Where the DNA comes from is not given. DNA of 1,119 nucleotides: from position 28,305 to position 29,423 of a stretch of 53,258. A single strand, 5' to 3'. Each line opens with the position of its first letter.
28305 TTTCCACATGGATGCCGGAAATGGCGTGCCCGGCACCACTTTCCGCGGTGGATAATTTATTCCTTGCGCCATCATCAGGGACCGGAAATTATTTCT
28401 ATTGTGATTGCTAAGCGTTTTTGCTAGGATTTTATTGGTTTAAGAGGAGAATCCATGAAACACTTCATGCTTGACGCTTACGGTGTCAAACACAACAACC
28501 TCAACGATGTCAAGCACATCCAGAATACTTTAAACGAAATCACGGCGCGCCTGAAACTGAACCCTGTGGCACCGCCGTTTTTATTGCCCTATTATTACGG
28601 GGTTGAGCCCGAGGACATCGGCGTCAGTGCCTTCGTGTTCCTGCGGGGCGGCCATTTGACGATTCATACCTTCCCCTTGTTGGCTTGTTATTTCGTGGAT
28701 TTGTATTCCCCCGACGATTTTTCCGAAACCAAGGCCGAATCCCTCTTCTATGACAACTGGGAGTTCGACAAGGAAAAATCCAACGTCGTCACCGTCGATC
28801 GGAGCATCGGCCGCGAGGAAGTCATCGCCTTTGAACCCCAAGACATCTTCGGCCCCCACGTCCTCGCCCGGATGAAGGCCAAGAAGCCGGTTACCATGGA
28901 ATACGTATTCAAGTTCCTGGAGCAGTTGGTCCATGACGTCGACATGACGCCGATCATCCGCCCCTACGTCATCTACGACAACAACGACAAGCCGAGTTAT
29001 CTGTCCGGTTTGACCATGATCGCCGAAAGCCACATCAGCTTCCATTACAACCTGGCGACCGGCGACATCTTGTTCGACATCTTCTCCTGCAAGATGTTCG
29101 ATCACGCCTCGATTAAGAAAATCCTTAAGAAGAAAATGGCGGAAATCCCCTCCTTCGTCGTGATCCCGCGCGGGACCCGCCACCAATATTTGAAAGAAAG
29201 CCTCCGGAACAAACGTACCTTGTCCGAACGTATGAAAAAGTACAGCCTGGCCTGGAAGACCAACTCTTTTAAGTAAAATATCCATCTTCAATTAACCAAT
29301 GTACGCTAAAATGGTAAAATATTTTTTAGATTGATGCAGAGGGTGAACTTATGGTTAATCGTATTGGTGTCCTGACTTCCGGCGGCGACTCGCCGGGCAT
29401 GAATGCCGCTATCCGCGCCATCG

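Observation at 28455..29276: Fused tandem AdoMetDC-like pseudo-dimer with a single surviving pyruvoyl-forming site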

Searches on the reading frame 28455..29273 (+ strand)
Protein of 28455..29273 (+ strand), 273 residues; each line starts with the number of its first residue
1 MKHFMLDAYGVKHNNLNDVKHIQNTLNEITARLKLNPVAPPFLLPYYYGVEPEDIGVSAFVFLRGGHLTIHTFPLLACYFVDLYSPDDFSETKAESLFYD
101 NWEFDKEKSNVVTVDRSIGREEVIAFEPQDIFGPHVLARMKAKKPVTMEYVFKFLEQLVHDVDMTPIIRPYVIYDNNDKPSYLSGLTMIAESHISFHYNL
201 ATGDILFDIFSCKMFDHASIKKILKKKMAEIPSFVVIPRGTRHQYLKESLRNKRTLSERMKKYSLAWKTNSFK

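Call 3: search_protein_families(library=pfam, proteins=[window:28455-29273:+], max_evalue=1)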
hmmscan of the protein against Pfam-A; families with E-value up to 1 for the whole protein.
window:28455-29273:+ (273 aa): 1 family
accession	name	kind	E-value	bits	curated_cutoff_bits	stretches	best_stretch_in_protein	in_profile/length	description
PF02675.21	AdoMet_dc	-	1.3e-24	87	25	2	3-114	1-104/107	S-adenosylmethionine decarboxylase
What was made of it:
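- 28455..29276 (+): Whole ORF, 273 aa plus stop: fused two-module AdoMetDC-fold proenzyme. Pfam PF02675 scores 87 bits with two stretches (call 3).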

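Call 4: search_protein_families(library=ncbifam, proteins=[window:28455-29273:+], max_evalue=1)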
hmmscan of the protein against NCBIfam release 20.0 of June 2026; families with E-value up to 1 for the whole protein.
window:28455-29273:+ (273 aa): 1 family
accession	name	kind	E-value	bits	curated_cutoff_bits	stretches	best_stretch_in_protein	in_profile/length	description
TIGR03330.1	SAM_DCase_Bsu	equivalog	6.1e-17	62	75.65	2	2-116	5-111/112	adenosylmethionine decarboxylase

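Call 5: search_solved_structures(query=window:28455-29273:+, max_evalue=10, show_alignments=3)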
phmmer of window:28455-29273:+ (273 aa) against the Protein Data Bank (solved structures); distinct sequences matched with E-value up to 10: 7.
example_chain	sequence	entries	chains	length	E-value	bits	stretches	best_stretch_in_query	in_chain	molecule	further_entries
2iii_A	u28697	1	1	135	0.0013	21.6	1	3-93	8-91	S-adenosylmethionine decarboxylase proenzyme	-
2ymo_A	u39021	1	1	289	0.023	17.5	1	24-120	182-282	PF12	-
2loe_A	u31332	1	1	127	0.035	16.8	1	24-104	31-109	6-cysteine protein, putative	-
7s7q_B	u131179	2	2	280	0.042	16.6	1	24-118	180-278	Merozoite surface protein P12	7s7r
1tlu_A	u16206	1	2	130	0.25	14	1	55-92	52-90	S-adenosylmethionine decarboxylase proenzyme, AdoMetDC, SamDC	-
1vr7_A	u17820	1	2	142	0.28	13.8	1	55-90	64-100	S-adenosylmethionine decarboxylase proenzyme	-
1tmi_A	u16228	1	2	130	0.3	13.8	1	55-93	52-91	S-adenosylmethionine decarboxylase proenzyme, AdoMetDC, SamDC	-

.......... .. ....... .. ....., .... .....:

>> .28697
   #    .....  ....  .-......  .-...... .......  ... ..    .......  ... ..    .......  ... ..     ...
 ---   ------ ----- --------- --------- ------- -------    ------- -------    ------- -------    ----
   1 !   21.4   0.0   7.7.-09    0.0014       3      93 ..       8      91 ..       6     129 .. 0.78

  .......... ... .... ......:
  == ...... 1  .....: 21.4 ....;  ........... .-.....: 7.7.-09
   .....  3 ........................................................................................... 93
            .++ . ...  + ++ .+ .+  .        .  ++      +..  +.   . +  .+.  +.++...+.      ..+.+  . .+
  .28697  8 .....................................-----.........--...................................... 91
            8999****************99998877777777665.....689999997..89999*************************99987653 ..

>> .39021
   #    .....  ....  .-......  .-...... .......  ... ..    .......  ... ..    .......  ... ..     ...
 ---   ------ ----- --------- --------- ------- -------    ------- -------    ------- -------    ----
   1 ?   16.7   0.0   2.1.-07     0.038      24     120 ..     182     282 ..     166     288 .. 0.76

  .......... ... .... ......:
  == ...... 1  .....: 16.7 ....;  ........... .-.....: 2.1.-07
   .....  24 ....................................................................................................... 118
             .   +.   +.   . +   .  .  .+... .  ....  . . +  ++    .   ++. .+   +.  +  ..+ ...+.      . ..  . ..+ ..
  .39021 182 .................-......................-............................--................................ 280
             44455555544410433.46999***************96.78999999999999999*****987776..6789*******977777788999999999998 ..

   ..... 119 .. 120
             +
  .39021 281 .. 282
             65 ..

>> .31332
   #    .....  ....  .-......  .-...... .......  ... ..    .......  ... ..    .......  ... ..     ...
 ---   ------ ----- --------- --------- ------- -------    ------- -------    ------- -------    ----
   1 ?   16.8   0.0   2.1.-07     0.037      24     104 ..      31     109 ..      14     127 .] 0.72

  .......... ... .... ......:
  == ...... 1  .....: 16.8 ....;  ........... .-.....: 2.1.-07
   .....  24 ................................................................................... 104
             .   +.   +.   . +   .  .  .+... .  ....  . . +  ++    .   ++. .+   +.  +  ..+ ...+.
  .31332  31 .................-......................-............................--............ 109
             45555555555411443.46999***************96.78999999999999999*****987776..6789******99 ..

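Call 6: find_homologous_proteins(query=window:28455-29273:+)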
Query window:28455-29273:+ (273 aa): 132 proteins with E <= 0.001 among 449 candidates; the best 120 are listed.
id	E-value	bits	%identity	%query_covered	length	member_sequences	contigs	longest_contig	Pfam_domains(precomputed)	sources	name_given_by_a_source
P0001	5.6e-172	588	93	100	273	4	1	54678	PF02675.22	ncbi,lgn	-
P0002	1.4e-157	541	85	100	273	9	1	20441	PF02675.22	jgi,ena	-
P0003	8.5e-155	532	84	100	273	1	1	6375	PF02675.22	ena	-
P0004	4.2e-150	517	80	100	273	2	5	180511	PF02675.22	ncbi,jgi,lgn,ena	jgi:S-adenosylmethionine/arginine decarboxylase-like enzyme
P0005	1.6e-147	508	79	100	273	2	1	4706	PF02675.22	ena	-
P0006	4.3e-145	500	78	100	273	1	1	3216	PF02675.22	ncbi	-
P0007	6.1e-143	493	78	99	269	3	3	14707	PF02675.22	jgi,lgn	-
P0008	6.4e-92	326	54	100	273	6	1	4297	PF02675.22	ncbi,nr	ncbi:MAG: S-adenosylmethionine decarboxylase [Firmicutes bacterium]|nr:S-adenosylmethionine decarbox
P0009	6.7e-92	326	55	100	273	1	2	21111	PF02675.22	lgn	-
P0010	8.0e-91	322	54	100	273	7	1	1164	PF02675.22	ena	-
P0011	3.9e-90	320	54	100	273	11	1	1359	PF02675.22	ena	-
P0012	8.1e-90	319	54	100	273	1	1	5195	PF02675.22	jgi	jgi:S-adenosylmethionine/arginine decarboxylase-like enzyme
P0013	4.0e-83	297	52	100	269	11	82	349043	PF02675.22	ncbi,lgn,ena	-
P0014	1.3e-82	295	51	99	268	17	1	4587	PF02675.22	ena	-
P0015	1.8e-80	288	51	99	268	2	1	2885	PF02675.22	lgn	-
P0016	2.9e-77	278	49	97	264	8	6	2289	PF02675.22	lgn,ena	-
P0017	2.6e-71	258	47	98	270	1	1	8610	PF02675.22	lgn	-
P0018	1.3e-70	256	48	98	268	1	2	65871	PF02675.22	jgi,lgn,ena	jgi:S-adenosylmethionine/arginine decarboxylase-like enzyme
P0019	7.6e-69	250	46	98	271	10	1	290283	PF02675.22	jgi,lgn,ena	jgi:S-adenosylmethionine/arginine decarboxylase-like enzyme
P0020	2.5e-68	249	45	98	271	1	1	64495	PF02675.22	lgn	-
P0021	5.0e-68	248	43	97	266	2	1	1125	PF02675.22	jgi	jgi:S-adenosylmethionine/arginine decarboxylase-like enzyme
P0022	1.4e-67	246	44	98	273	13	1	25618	PF02675.22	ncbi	ncbi:MAG: S-adenosylmethionine decarboxylase [Bacilli bacterium]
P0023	1.9e-66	242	44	96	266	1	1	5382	PF02675.22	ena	-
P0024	6.3e-66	241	43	97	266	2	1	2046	PF02675.22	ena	-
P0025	6.7e-64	234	42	98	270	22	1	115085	PF02675.22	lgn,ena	-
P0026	2.2e-63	232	42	98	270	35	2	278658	PF02675.22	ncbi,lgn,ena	-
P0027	3.2e-63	232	41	98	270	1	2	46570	PF02675.22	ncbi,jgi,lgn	ncbi:MAG: hypothetical protein RIS53_826 [Bacillota bacterium]|jgi:S-adenosylmethionine/arginine dec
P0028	4.1e-63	231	43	99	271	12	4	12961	PF02675.22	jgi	jgi:S-adenosylmethionine decarboxylase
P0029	4.4e-63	231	42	98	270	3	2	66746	PF02675.22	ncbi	-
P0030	6.1e-63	231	45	96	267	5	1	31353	PF02675.22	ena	-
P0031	2.1e-62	229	42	97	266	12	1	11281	PF02675.22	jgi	jgi:S-adenosylmethionine/arginine decarboxylase-like enzyme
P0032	3.8e-62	228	41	97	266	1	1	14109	PF02675.22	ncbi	-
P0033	2.1e-61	226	42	97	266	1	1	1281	PF02675.22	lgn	-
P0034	1.1e-60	223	41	98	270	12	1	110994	PF02675.22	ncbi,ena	-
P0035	1.5e-60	223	44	89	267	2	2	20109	PF02675.22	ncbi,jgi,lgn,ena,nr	ncbi:MAG: hypothetical protein GX661_00080 [Acholeplasmataceae bacterium]|nr:hypothetical protein [A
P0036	1.7e-60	223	41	97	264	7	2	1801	PF02675.22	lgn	-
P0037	6.5e-60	221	41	98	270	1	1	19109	PF02675.22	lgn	-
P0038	7.8e-59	217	42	100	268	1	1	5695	PF02675.22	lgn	-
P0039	2.3e-57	213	43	99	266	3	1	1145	PF02675.22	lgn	-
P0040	3.4e-57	212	42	99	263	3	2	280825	PF02675.22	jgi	-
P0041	3.8e-57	212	39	97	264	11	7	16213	PF02675.22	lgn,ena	-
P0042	1.4e-56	210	43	94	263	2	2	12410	PF02675.22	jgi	jgi:S-adenosylmethionine/arginine decarboxylase-like enzyme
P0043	6.9e-56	208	39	98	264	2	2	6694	PF02675.22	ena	-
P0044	9.5e-56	207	41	88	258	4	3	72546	PF02675.22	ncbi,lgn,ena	-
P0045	8.7e-55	204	41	100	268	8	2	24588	PF02675.22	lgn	-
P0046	8.8e-55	204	39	98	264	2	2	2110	PF02675.22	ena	-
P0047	4.1e-54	202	41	100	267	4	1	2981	PF02675.22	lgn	-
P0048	7.8e-54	201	42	100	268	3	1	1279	PF02675.22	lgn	-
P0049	1.0e-52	197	39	99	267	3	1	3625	PF02675.22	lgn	-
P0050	3.9e-52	195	39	89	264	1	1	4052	PF02675.22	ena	-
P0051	1.0e-51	194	41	90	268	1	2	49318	PF02675.22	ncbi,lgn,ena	-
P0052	1.3e-51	194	41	90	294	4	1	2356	PF02675.22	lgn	-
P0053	1.5e-51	194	39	98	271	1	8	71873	PF02675.22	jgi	jgi:S-adenosylmethionine/arginine decarboxylase-like enzyme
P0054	1.7e-51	193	42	90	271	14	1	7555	PF02675.22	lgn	-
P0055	3.6e-51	192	41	90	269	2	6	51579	PF02675.22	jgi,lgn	jgi:S-adenosylmethionine/arginine decarboxylase-like enzyme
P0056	5.2e-51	192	42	90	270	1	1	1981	PF02675.22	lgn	-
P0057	5.9e-51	192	41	90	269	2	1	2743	PF02675.22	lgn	-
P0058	2.6e-50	189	39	99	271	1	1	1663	PF02675.22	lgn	-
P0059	2.6e-50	189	37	99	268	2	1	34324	PF02675.22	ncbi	-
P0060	4.2e-50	189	41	90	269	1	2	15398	PF02675.22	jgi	jgi:S-adenosylmethionine/arginine decarboxylase-like enzyme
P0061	4.5e-50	189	41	98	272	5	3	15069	PF02675.22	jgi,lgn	jgi:S-adenosylmethionine/arginine decarboxylase-like enzyme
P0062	7.1e-50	188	40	90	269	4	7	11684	PF02675.22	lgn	-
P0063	8.5e-50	188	41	94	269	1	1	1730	PF02675.22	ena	-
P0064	9.0e-50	188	40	98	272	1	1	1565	PF02675.22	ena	-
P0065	9.5e-50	188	39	90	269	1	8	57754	PF02675.22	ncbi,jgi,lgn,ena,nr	ncbi:MAG: hypothetical protein GXY86_03460 [Firmicutes bacterium]|nr:hypothetical protein [Bacillota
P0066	1.1e-49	187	41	90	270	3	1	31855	PF02675.22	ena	-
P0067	2.9e-49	186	40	98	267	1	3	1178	PF02675.22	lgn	-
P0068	2.9e-49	186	40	99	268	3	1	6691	PF02675.22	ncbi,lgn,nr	ncbi:MAG TPA: S-adenosylmethionine decarboxylase [Bacillota bacterium]|nr:S-adenosylmethionine decar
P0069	4.1e-49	186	37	99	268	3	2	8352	PF02675.22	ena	-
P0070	6.6e-49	185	41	90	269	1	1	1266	PF02675.22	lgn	-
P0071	7.9e-49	185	36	98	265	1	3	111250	PF02675.22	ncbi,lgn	-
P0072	9.4e-49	184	40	94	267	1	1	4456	PF02675.22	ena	-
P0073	1.0e-48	184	40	90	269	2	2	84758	PF02675.22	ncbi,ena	-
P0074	1.5e-48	184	38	100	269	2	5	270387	PF02675.22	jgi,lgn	jgi:S-adenosylmethionine/arginine decarboxylase-like enzyme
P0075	2.2e-48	183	40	92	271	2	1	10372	PF02675.22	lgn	-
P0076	3.9e-48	182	37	100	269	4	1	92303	PF02675.22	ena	-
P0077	4.1e-48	182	38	95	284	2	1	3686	PF02675.22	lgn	-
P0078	7.2e-48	181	38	100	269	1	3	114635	PF02675.22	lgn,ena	-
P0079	8.0e-48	181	38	98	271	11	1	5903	PF02675.22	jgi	-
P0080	9.3e-48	181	38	100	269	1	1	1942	PF02675.22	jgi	jgi:S-adenosylmethionine/arginine decarboxylase-like enzyme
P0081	1.0e-47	181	38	100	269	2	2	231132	PF02675.22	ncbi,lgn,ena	-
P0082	1.2e-47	181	39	99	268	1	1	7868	PF02675.22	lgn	-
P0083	1.7e-47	180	36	99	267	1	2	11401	PF02675.22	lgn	-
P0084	1.9e-47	180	39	98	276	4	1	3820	PF02675.22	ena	-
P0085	2.1e-47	180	38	100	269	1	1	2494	PF02675.22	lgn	-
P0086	2.3e-47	180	39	99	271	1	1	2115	PF02675.22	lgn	-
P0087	3.4e-47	179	35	99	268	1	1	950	PF02675.22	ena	-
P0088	5.0e-47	179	36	99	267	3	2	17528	PF02675.22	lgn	-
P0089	6.0e-47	178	38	100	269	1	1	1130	PF02675.22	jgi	jgi:S-adenosylmethionine/arginine decarboxylase-like enzyme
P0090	6.0e-47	178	38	99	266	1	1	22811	PF02675.22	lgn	-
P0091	8.3e-47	178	39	95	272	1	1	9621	PF02675.22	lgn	-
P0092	1.6e-46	177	37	100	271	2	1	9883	PF02675.22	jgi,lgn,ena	-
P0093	1.7e-46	177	36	99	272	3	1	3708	PF02675.22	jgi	jgi:S-adenosylmethionine/arginine decarboxylase-like enzyme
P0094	1.7e-46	177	36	100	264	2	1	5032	PF02675.22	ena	-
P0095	1.7e-46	177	37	100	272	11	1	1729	PF02675.22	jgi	jgi:S-adenosylmethionine/arginine decarboxylase-like enzyme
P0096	1.8e-46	177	36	100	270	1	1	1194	PF02675.22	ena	-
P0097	1.8e-46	177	39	97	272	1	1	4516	PF02675.22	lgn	-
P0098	2.6e-46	176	35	99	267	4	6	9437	PF02675.22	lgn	-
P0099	2.7e-46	176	39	92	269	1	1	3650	PF02675.22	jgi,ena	-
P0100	2.8e-46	176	39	98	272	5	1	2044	PF02675.22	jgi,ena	-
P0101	6.3e-46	175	38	100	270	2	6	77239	PF02675.22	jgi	jgi:S-adenosylmethionine/arginine decarboxylase-like enzyme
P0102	7.4e-46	175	33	99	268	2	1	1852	PF02675.22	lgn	-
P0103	7.6e-46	175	33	99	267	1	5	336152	PF02675.22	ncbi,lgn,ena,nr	ncbi:MAG: S-adenosylmethionine decarboxylase [Clostridia bacterium]|nr:S-adenosylmethionine decarbox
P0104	8.4e-46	175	36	99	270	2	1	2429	PF02675.22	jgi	jgi:S-adenosylmethionine/arginine decarboxylase-like enzyme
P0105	9.8e-46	174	38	92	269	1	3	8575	PF02675.22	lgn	-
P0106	1.0e-45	174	36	100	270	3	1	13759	PF02675.22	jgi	-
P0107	1.2e-45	174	37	91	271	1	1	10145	PF02675.22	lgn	-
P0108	1.5e-45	174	41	89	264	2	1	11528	PF02675.22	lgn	-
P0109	2.0e-45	173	40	88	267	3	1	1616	PF02675.22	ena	-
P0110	2.5e-45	173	33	98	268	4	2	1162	PF02675.22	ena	-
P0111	2.7e-45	173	36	100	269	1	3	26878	PF02675.22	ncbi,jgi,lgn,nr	ncbi:MAG TPA: hypothetical protein DDW65_11430 [Firmicutes bacterium]|jgi:S-adenosylmethionine/argin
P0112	3.0e-45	173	35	100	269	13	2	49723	PF02675.22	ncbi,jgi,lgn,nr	ncbi:MAG TPA: hypothetical protein DDW50_04750 [Firmicutes bacterium]|jgi:S-adenosylmethionine/argin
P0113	3.1e-45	173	40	90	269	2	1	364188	PF02675.22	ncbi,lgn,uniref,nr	ncbi:S-adenosylmethionine decarboxylase [Hydrogenispora ethanolica]|uniref:S-adenosylmethionine deca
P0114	3.2e-45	173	39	88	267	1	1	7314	PF02675.22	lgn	-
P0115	4.9e-45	172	37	100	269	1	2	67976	PF02675.22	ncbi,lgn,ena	-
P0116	7.5e-45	172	35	99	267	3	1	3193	PF02675.22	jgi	jgi:S-adenosylmethionine/arginine decarboxylase-like enzyme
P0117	1.3e-44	171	38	95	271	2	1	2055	PF02675.22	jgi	jgi:S-adenosylmethionine/arginine decarboxylase-like enzyme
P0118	1.8e-44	170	36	100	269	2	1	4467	PF02675.22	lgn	-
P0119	2.0e-44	170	39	92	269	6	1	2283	PF02675.22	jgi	-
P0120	5.2e-44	169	36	100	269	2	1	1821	PF02675.22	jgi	jgi:S-adenosylmethionine/arginine decarboxylase-like enzyme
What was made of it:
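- Checked: More than 120 homologs of 258-294 aa have the same architecture (call 6).
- Some sources name relatives 'S-adenosylmethionine decarboxylase' (call 6).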

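Call 15: find_encoding_contigs(protein=P0113, flank=10000, max_places=3)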
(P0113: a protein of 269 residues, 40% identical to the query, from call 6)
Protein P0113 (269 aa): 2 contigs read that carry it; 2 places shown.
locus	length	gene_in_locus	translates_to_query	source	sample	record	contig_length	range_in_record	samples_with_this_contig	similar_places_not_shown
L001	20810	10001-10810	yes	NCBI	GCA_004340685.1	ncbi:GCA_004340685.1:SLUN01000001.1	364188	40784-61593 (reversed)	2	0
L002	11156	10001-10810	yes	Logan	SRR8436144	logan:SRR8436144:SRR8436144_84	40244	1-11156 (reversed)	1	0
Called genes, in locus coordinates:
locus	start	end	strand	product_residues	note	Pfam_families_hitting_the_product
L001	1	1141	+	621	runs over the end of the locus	PF02743:dCache_1, PF00672:HAMP, PF06580:His_kinase, PF02518:HATPase_c (weak)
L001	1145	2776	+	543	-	PF00072:Response_reg, PF17853:GGDEF_2 (weak), PF12833:HTH_18, PF00165:HTH_AraC (weak)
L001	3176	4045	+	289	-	PF08501:Shikimate_dh_N, PF01488:Shikimate_DH (weak), PF18317:SDH_C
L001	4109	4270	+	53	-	-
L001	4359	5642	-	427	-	PF06134:RhaA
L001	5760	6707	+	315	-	PF02311:AraC_binding, PF07883:Cupin_2 (weak), PF12833:HTH_18, PF00165:HTH_AraC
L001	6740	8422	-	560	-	PF04851:ResIII, PF00270:DEAD, PF00271:Helicase_C, PF25399:DeaD_dimer (weak), PF03880:DbpA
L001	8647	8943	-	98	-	PF13451:zf_Tbcl, PF23477:zf_Tbcl_2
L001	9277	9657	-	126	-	-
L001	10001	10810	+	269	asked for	PF02675:AdoMet_dc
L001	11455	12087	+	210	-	PF02397:Bac_transf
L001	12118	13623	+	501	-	PF01943:Polysacc_synt, PF13440:Polysacc_synt_3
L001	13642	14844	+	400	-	-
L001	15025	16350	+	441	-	PF02706:Wzz, PF13807:GNVR (weak), PF10609:ParA (weak), PF13614:AAA_31 (weak)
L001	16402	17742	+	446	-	PF03721:UDPG_MGDP_dh_N, PF00984:UDPG_MGDP_dh, PF03720:UDPG_MGDP_dh_C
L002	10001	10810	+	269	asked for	PF02675:AdoMet_dc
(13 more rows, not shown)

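Call 16: find_encoding_contigs(protein=P0103, flank=10000, max_places=3)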
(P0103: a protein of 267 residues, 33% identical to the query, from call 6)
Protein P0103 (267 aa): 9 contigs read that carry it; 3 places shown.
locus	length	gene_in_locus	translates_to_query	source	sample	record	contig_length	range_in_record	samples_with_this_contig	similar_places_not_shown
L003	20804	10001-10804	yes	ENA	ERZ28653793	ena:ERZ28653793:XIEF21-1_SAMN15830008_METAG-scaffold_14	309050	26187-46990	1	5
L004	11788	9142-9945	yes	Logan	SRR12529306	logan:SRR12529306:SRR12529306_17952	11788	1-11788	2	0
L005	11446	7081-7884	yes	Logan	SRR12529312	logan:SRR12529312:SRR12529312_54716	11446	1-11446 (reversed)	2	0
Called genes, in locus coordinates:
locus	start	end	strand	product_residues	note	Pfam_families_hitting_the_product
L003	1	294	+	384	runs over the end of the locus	PF00226:DnaJ, PF01556:DnaJ_C, PF27659:CHP02642 (faint), PF00684:DnaJ_CXXCXGXG, PF15777:Anti-TRAP (faint), PF27439:DnaJ_C_2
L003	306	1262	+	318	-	PF20511:PMI_typeI_cat, PF07883:Cupin_2 (faint), PF21621:MPI_cupin_dom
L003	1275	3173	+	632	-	PF02518:HATPase_c (weak), PF13589:HATPase_c_3, PF00183:HSP90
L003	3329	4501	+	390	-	PF13676:TIR_2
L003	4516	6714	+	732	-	-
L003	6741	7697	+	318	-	-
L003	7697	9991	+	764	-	-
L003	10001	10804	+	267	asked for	PF02675:AdoMet_dc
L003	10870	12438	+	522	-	PF00370:FGGY_N, PF02782:FGGY_C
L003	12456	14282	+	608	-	PF07944:Beta-AFase-like_GH127_cat (weak), PF20736:Glyco_hydro127M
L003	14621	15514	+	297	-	PF02588:YitT_membrane, PF10035:DUF2179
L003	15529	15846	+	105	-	PF05336:rhaM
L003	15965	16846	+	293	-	PF00892:EamA (faint)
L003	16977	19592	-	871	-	PF00404:Dockerin_1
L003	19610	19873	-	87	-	PF00196:GerE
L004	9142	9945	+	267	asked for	PF02675:AdoMet_dc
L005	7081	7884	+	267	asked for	PF02675:AdoMet_dc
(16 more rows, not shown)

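Call 17: find_encoding_contigs(protein=P0013, flank=10000, max_places=2)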
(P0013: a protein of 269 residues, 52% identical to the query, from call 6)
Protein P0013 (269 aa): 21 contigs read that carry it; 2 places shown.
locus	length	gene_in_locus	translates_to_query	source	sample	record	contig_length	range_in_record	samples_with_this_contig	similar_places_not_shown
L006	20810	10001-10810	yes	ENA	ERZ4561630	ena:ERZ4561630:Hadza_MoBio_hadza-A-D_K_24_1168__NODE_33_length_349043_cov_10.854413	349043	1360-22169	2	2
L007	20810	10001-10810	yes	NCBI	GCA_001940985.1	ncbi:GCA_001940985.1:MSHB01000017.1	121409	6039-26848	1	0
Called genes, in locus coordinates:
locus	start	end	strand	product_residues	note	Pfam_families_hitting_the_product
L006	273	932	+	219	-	-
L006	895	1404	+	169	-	-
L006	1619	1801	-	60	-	-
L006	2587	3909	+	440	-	-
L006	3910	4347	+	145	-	-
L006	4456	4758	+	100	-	PF00239:Resolvase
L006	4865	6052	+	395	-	PF07508:Recombinase, PF13408:Zn_ribbon_recom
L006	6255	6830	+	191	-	-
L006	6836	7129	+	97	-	-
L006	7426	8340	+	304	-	PF00294:PfkB, PF08543:Phos_pyr_kin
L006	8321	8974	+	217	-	PF00302:CAT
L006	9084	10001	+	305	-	PF00491:Arginase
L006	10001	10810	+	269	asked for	PF02675:AdoMet_dc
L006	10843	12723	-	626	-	PF00122:E1-E2_ATPase, PF00702:Hydrolase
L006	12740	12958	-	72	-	PF00403:HMA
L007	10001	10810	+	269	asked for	PF02675:AdoMet_dc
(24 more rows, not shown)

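Call 18: find_encoding_contigs(protein=P0026, flank=10000, max_places=2)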
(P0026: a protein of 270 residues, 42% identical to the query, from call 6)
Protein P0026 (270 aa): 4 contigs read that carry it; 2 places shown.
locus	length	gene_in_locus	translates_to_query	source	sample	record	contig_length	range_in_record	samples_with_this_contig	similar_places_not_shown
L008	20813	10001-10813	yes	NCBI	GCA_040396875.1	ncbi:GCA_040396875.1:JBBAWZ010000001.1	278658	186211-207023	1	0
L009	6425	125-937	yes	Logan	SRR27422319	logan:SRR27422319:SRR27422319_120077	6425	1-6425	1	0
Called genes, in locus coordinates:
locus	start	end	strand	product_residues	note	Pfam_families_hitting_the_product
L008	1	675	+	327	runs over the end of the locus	PF01368:DHH, PF02272:DHHA1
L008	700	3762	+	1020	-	PF02811:PHP, PF07733:DNA_pol3_alpha, PF17657:DNA_pol3_finger, PF14579:HHH_6, PF01336:tRNA_anti-codon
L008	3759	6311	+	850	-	PF02739:5_3_exonuc_N, PF01367:5_3_exonuc, PF22619:DNA_polI_exo1, PF00476:DNA_pol_A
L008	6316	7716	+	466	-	PF01149:Fapy_DNA_glyco, PF06831:H2TH, PF06827:zf-FPG_IleRS (weak), PF01121:CoaE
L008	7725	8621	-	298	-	-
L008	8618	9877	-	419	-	PF25888:WHD_DnaB, PF07261:DnaB_2 (weak)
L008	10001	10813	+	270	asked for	PF02675:AdoMet_dc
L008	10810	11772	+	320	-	PF00365:PFK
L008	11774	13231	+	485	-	PF00224:PK, PF02887:PK_C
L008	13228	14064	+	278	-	PF00480:ROK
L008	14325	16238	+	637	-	PF02824:TGS (weak), PF07973:tRNA_SAD, PF00587:tRNA-synt_2b, PF03129:HGTP_anticodon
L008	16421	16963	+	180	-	PF05198:IF3_N, PF00707:IF3_C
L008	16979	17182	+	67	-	PF01632:Ribosomal_L35p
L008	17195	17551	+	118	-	PF00453:Ribosomal_L20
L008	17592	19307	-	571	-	PF06160:EzrA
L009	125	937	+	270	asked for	PF02675:AdoMet_dc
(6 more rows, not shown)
